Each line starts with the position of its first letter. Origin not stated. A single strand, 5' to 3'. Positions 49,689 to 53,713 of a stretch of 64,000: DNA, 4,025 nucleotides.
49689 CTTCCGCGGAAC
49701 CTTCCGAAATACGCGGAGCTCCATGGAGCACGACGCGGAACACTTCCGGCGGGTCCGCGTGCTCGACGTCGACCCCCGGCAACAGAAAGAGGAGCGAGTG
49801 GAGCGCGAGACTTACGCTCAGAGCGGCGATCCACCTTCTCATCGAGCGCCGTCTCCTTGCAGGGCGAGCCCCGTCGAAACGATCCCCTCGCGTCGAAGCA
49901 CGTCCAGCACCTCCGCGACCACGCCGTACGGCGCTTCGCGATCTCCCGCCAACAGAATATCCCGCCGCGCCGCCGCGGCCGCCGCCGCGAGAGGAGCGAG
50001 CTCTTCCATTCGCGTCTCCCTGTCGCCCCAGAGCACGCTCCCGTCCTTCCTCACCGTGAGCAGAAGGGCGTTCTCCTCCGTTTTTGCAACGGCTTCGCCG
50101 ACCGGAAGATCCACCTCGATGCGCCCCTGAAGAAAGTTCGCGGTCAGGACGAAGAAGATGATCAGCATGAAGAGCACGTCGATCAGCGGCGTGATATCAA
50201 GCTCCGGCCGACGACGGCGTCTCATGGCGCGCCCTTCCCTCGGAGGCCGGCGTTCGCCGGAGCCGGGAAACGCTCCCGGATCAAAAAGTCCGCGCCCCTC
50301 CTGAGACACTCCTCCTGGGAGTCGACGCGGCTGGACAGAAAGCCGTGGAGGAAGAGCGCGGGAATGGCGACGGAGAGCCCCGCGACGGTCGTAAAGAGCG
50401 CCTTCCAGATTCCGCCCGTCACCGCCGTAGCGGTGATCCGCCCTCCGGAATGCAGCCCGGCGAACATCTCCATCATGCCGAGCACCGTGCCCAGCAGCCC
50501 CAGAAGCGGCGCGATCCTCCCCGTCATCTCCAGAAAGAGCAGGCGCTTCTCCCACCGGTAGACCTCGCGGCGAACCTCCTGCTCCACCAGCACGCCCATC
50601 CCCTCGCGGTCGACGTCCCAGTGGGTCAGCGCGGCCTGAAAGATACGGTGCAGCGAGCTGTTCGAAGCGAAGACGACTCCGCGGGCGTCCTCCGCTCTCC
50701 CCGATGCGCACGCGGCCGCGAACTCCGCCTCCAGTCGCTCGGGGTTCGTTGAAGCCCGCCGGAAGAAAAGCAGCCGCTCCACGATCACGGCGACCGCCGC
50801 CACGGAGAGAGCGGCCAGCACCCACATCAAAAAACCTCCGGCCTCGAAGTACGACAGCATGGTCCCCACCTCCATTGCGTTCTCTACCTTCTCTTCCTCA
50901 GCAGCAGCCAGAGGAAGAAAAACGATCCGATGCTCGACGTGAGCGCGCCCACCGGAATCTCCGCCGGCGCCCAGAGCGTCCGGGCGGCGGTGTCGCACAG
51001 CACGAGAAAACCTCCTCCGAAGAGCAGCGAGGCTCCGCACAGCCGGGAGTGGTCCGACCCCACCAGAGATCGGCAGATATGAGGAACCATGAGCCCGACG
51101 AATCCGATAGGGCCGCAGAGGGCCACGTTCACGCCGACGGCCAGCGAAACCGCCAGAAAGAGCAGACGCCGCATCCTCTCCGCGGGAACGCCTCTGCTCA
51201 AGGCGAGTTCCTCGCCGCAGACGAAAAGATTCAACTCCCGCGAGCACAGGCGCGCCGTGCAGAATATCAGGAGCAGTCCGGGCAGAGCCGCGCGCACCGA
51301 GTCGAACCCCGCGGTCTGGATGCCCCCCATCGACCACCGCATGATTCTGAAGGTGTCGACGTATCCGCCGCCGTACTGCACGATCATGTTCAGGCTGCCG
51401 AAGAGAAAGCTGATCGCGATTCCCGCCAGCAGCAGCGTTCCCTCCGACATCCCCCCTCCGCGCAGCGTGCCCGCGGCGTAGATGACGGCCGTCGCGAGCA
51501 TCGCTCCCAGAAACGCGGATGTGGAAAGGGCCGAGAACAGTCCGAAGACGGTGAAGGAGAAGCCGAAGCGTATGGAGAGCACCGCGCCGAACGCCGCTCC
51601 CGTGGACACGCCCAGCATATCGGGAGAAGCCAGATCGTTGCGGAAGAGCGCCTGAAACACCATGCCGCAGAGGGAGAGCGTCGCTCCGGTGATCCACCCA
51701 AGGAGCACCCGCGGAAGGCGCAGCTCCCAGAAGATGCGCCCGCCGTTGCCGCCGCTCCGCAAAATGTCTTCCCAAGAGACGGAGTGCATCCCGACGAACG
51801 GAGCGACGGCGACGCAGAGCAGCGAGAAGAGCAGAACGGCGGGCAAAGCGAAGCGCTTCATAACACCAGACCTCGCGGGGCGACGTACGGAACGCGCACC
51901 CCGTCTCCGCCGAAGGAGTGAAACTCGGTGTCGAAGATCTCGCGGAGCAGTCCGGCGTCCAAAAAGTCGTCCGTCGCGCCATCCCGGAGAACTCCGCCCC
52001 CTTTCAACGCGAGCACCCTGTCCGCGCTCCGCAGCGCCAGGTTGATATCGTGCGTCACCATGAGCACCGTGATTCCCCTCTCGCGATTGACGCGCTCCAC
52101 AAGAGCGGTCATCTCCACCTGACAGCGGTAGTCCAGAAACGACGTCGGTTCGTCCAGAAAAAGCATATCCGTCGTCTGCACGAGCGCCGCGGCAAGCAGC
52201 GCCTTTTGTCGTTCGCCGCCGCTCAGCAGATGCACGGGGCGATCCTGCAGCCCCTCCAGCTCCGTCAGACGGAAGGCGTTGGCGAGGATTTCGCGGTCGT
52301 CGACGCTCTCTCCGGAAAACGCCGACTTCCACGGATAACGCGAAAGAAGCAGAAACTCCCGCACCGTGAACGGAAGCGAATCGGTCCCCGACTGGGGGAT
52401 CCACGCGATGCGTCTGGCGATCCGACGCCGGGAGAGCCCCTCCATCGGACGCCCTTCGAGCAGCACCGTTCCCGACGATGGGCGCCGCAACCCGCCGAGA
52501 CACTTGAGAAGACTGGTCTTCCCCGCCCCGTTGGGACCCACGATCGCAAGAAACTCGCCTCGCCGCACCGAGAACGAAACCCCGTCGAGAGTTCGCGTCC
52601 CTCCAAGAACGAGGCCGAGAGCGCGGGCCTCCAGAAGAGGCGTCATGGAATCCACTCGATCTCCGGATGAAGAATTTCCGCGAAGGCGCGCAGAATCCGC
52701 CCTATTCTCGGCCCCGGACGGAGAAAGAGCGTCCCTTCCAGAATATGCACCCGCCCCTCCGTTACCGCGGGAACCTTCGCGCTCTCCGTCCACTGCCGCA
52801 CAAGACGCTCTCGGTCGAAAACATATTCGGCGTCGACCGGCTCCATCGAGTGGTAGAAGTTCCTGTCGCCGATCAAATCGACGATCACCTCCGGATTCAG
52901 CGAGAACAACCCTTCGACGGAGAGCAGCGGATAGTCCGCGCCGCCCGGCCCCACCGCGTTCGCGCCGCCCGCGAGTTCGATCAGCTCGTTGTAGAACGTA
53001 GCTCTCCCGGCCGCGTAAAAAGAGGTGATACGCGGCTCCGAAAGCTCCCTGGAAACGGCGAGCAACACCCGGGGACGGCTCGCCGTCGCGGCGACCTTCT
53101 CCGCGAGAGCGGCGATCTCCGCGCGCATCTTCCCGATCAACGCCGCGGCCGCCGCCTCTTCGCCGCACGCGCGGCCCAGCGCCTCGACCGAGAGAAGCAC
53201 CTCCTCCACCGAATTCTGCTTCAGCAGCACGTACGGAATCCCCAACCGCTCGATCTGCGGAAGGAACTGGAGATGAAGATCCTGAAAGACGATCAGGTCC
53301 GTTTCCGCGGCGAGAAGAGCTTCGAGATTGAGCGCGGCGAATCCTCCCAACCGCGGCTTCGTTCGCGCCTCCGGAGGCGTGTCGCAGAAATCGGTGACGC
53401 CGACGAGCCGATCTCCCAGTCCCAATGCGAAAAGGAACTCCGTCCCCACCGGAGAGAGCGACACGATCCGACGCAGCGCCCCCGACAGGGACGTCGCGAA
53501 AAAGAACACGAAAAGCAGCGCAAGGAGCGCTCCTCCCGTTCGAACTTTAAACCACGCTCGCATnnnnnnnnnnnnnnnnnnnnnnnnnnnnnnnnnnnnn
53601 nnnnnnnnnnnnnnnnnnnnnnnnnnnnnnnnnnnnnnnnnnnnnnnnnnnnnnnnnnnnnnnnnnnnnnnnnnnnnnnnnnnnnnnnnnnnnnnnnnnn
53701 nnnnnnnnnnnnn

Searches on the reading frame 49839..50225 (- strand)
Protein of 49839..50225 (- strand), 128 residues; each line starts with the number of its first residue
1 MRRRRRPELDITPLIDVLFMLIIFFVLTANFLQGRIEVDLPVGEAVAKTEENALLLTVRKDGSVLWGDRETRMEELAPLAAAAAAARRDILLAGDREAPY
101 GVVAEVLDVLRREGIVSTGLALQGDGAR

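Call 52: search_protein_families(library=ncbifam, proteins=[window:49839-50225:-], max_evalue=0.00001)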
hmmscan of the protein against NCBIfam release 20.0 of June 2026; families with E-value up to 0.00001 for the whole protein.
window:49839-50225:- (128 aa): 5 families
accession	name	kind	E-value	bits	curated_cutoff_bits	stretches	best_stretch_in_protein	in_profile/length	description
TIGR02801.1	tolR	equivalog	1.2e-20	74.4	127.3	1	7-121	3-127/129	protein TolR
NF008429.0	PRK11267.1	equivalog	1.6e-13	50.9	216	1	8-121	17-133/141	TonB system transport protein ExbD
TIGR02803.1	ExbD_1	equivalog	3.4e-13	49.8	152.95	1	8-120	3-118/122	TonB system transport protein ExbD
NF008248.0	PRK11024.1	equivalog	9e-12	45.3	162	1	2-123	9-140/142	colicin uptake protein TolR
TIGR02804.1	ExbD_2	equivalog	2.6e-11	43.9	123.45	1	8-115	3-112/121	TonB system transport protein ExbD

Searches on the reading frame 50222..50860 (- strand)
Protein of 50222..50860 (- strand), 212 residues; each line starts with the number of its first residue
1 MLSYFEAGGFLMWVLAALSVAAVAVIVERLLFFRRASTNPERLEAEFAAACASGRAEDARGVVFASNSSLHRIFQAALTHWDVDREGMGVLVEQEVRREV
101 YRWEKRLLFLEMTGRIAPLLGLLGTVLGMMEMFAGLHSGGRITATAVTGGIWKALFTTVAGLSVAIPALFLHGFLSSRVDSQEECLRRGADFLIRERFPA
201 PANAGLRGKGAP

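Call 52: search_protein_families(library=ncbifam, proteins=[window:50222-50860:-], max_evalue=0.00001)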
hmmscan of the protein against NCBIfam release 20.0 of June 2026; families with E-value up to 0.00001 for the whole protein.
window:50222-50860:- (212 aa): 5 families
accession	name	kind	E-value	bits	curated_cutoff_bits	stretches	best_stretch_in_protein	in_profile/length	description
TIGR02796.1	tolQ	equivalog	1.2e-23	84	221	1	11-184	16-201/216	protein TolQ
NF008066.0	PRK10801.1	equivalog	1.8e-15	57.1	403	1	11-183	20-203/230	Tol-Pal system protein TolQ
TIGR02805.1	exbB2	equivalog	1.8e-14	54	135.35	1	106-182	54-130/138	TonB-system energizer ExbB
TIGR02797.1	exbB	equivalog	5.1e-12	46.1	206.2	1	83-188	91-200/211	tonB-system energizer ExbB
NF007722.0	PRK10414.1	equivalog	5.8e-10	39.1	402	1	109-181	132-204/244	tol-pal system-associated acyl-CoA thioesterase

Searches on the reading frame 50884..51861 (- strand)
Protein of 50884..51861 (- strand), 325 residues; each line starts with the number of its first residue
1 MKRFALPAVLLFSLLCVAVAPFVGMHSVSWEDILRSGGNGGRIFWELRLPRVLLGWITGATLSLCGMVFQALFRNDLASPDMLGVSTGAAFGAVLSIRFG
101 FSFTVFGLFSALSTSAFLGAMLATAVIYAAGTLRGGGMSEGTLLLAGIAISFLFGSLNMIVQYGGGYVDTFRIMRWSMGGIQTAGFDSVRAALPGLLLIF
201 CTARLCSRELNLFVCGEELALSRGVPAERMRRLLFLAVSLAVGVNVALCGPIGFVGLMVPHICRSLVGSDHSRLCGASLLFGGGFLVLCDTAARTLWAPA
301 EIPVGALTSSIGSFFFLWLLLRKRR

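Call 52: search_protein_families(library=ncbifam, proteins=[window:50884-51861:-], max_evalue=0.00001)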
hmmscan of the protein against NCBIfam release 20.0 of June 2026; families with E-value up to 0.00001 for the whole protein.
window:50884-51861:- (325 aa): 16 families
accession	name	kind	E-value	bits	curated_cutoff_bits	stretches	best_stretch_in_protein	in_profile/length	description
NF007081.0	PRK09535.1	equivalog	7.6e-62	209.7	461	1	42-323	89-361/366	vitamin B12 ABC transporter permease BtuC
NF003001.0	PRK03784.1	equivalog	2.2e-59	201.2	334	1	9-324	22-329/332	vitamin B12 ABC transporter permease BtuC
TIGR03869.1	F420-0_ABCperm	hypoth_equivalog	2.1e-56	191.6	437.35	1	43-325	48-323/325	putative F420-0 ABC transporter permease subunit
NF007866.0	PRK10577.1-2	equivalog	5.9e-55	186.8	554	1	5-324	355-664/666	Fe(3+)-hydroxamate ABC transporter permease FhuB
NF007299.0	PRK09777.1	equivalog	8.1e-53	179.7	406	1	4-324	4-318/318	Fe(3+) dicitrate ABC transporter permease subunit FecD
NF007867.0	PRK10577.1-3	subfamily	4.9e-49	167.3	849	1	23-325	407-707/710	Fe(3+)-hydroxamate ABC transporter permease FhuB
NF008407.0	PRK11228.1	equivalog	1.8e-48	165.1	396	1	8-323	18-329/330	iron-dicitrate ABC transporter permease FecC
NF007872.0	PRK10577.2-3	equivalog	1.1e-47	162.9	727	1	6-324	20-332/676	Fe(3+)-hydroxamate ABC transporter permease FhuB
NF007871.0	PRK10577.2-2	equivalog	4.1e-44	151.2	899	1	14-323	369-676/679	Fe(3+)-hydroxamate ABC transporter permease FhuB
NF007760.0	PRK10441.1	equivalog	7.7e-43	146.9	428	1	4-324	11-330/335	Fe(3+)-siderophore ABC transporter permease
NF007873.0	PRK10577.2-4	equivalog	1.2e-38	133.3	1012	1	40-320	367-640/646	Fe(3+)-hydroxamate ABC transporter permease FhuB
NF007759.0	PRK10440.1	equivalog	2e-38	132.4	422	1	43-324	54-327/330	iron-enterobactin ABC transporter permease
NF007870.0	PRK10577.2-1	equivalog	3.1e-38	131.8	1355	1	44-321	400-671/678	Fe(3+)-hydroxamate ABC transporter permease FhuB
NF007869.0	PRK10577.1-6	equivalog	1.2e-34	119.8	954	1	20-323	395-694/703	Fe(3+)-hydroxamate ABC transporter permease FhuB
NF007868.0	PRK10577.1-5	equivalog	2.5e-34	118.8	943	1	11-323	362-664/666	Fe(3+)-hydroxamate ABC transporter permease FhuB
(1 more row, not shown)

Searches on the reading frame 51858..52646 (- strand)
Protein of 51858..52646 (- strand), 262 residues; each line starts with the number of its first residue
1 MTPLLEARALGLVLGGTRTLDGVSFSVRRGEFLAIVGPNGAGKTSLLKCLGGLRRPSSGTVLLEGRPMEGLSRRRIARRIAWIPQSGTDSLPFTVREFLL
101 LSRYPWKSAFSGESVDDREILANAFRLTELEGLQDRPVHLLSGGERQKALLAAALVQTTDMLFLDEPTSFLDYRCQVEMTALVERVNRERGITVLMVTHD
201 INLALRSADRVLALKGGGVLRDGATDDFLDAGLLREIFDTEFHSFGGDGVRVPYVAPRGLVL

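Call 52: search_protein_families(library=ncbifam, proteins=[window:51858-52646:-], max_evalue=0.00001)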
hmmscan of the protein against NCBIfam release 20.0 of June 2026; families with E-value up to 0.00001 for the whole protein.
window:51858-52646:- (262 aa): 186 families (the best 25 are shown)
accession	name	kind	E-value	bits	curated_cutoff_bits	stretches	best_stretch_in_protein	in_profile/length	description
NF007082.0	PRK09536.1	equivalog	3.1e-59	201.1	537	1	3-241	2-239/402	corrinoid ABC transporter ATPase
NF010068.0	PRK13548.1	equivalog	2.1e-58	197.5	261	1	3-245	4-247/261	heme ABC transporter ATP-binding protein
TIGR03873.1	F420-0_ABC_ATP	hypoth_equivalog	2e-57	194.4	372.4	1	5-241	2-237/256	putative F420-0 ABC transporter ATP-binding protein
NF007863.0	PRK10575.1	equivalog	1.7e-55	188.1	433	1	14-239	21-246/265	Fe3+-hydroxamate ABC transporter ATP-binding protein FhuC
NF008409.0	PRK11231.1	equivalog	2.5e-55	187.6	375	1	5-241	3-238/255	Fe(3+) dicitrate ABC transporter ATP-binding protein FecE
NF052485.1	sider_ATP_EitC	equivalog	4.6e-46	157.3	485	1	12-240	10-234/251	siderophore ABC transporter ATP-binding protein EitC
NF007606.0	PRK10253.1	equivalog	1.5e-45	155.6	497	1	10-241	13-244/266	iron-enterobactin ABC transporter ATP-binding protein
NF040873.1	AztA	equivalog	2.5e-44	151.1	220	1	16-211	4-189/191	zinc ABC transporter ATP-binding protein AztA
NF002981.0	PRK03695.1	equivalog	6.4e-40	137.1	281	1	19-246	15-242/253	vitamin B12 ABC transporter ATP-binding protein BtuD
NF010067.0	PRK13547.1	equivalog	1.6e-39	135.8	374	1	5-242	2-256/272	heme ABC transporter ATP-binding protein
NF053840.1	MnTportMntADein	equivalog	3e-38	131.7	400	1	5-227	2-218/240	manganese ABC transporter ATP-binding protein MntA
TIGR02315.1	ABC_phnC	equivalog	2.5e-36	125.3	266.1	1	14-231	11-236/243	phosphonate ABC transporter ATP-binding protein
TIGR03771.1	anch_rpt_ABC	equivalog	6.9e-36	124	268.8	1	25-241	1-212/223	anchored repeat-type ABC transporter ATP-binding subunit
TIGR01188.1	drrA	subfamily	1.2e-35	123.2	312.45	1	15-227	4-210/302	daunorubicin resistance ABC transporter, ATP-binding protein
TIGR01166.1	cbiO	subfamily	1.8e-35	122.2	211.8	1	16-204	4-190/190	cobalt ABC transporter, ATP-binding protein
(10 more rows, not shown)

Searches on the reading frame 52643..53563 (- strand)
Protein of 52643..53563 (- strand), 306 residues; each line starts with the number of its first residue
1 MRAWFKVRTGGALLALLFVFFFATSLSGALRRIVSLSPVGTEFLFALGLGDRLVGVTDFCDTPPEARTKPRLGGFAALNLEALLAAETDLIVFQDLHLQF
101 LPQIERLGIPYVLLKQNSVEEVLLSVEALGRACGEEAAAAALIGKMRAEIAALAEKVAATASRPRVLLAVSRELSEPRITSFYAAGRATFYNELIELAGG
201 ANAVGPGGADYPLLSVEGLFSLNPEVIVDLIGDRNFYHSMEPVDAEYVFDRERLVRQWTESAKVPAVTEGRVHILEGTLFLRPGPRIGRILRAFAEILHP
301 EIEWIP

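Call 52: search_protein_families(library=ncbifam, proteins=[window:52643-53563:-], max_evalue=0.00001)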
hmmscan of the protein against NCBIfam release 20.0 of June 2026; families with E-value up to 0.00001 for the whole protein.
window:52643-53563:- (306 aa): 4 families
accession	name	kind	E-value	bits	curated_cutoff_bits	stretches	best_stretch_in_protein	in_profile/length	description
TIGR04281.1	peripla_PGF_1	equivalog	2.5e-21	76.2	325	1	32-301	23-267/330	PGF-CTERM-anchored ABC transporter substrate-binding protein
NF002894.0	PRK03379.1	equivalog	2.7e-20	72.6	234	1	15-228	8-213/266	vitamin B12 ABC transporter substrate-binding protein BtuF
TIGR03659.1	IsdE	equivalog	1.2e-11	44.3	298.65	1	31-280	39-272/292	heme ABC transporter substrate-binding protein IsdE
NF038402.1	TroA_like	subfamily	5.5e-08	32.6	30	1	32-228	1-184/219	helical backbone metal receptor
